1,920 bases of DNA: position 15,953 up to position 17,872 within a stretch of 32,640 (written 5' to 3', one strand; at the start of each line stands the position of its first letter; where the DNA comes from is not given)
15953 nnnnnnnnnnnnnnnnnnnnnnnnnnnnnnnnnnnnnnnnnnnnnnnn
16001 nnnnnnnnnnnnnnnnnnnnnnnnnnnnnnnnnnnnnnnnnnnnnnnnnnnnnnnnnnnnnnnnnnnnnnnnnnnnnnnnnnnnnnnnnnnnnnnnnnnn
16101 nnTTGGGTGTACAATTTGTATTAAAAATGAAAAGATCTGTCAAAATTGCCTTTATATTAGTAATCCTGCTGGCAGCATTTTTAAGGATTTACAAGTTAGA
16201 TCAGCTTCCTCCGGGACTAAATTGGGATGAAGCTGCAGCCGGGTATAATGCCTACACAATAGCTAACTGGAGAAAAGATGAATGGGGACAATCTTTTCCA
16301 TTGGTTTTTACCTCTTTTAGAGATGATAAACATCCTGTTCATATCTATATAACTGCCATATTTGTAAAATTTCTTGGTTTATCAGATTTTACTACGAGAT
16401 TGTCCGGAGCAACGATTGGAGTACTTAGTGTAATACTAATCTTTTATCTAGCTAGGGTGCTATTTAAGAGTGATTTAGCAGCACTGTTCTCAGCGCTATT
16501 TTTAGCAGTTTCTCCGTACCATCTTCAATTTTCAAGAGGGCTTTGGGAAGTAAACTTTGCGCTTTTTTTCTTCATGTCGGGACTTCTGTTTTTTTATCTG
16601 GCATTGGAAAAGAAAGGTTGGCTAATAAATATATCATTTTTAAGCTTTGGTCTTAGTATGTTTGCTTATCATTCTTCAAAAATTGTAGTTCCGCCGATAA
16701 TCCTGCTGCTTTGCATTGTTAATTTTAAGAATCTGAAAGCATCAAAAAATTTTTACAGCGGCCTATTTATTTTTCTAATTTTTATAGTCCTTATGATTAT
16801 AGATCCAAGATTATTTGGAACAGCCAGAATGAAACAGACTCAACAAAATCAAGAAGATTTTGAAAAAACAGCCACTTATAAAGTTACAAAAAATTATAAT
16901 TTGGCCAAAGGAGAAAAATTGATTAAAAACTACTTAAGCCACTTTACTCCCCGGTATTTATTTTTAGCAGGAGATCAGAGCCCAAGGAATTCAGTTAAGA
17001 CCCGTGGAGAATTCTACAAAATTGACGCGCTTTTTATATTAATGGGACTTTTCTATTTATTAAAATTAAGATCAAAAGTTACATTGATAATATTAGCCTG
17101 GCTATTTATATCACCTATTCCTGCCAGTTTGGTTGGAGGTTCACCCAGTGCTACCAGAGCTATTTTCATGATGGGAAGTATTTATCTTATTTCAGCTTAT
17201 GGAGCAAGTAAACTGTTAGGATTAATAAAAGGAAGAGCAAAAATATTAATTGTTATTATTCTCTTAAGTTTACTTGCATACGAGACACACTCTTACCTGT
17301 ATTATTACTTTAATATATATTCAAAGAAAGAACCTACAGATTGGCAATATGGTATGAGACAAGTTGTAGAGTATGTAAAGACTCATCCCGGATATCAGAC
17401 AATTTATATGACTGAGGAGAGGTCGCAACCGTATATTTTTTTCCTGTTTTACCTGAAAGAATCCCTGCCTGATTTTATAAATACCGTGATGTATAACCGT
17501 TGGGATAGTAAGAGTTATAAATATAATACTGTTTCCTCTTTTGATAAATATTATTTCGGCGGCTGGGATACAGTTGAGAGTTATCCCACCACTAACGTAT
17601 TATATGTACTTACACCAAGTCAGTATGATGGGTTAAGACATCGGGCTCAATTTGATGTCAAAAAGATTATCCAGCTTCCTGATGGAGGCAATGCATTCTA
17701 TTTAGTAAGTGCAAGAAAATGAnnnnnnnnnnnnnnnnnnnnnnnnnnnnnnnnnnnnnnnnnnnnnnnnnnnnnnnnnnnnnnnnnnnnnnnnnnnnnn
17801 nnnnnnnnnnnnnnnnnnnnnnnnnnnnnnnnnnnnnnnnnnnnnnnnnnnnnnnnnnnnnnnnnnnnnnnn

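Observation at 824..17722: Six full-length, mutually divergent GT-C (GT39/ArnT/PMT_2-like) paralogs packed into 17 kb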

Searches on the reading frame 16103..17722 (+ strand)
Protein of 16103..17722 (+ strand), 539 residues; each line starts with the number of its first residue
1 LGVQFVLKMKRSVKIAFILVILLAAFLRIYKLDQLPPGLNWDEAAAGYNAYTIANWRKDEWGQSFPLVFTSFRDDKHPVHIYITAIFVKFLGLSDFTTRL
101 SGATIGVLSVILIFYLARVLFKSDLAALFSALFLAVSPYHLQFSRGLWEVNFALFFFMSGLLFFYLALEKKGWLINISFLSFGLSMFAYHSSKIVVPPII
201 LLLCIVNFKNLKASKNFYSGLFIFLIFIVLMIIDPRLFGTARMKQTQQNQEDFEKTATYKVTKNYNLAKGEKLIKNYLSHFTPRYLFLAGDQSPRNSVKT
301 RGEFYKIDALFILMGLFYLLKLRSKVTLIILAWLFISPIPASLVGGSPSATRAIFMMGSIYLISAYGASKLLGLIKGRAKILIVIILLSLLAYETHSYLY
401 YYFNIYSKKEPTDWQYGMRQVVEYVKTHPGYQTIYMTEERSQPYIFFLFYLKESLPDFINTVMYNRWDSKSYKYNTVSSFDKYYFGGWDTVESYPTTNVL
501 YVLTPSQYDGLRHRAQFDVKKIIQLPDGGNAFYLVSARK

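Call 4: search_protein_families(library=pfam, proteins=[window:16103-17722:+], max_evalue=0.01)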
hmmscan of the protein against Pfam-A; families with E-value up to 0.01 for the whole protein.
window:16103-17722:+ (539 aa): 2 families
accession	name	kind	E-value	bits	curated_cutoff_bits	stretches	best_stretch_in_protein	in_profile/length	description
PF13231.12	PMT_2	-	1.2e-13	52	26.1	1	75-229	1-155/160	Dolichyl-phosphate-mannose-protein mannosyltransferase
PF02366.24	PMT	-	4.3e-05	23.6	22.7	1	20-232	3-227/245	Dolichyl-phosphate-mannose-protein mannosyltransferase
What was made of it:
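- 16103..17722 (+): Paralog F, a core orthogroup. The likely start is ATG 16127, giving 531 aa. PMT_2 52 bits (call 4).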

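Call 5: search_protein_families(library=ncbifam, proteins=[window:16103-17722:+], max_evalue=0.01)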
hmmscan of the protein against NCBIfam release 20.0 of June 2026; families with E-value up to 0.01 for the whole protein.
window:16103-17722:+ (539 aa): 1 family
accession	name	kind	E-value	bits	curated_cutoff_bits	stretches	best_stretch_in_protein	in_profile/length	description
TIGR03663.1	TIGR03663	subfamily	1.5e-10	40.7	126.25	1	15-186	2-160/435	flippase activity-associated protein Agl23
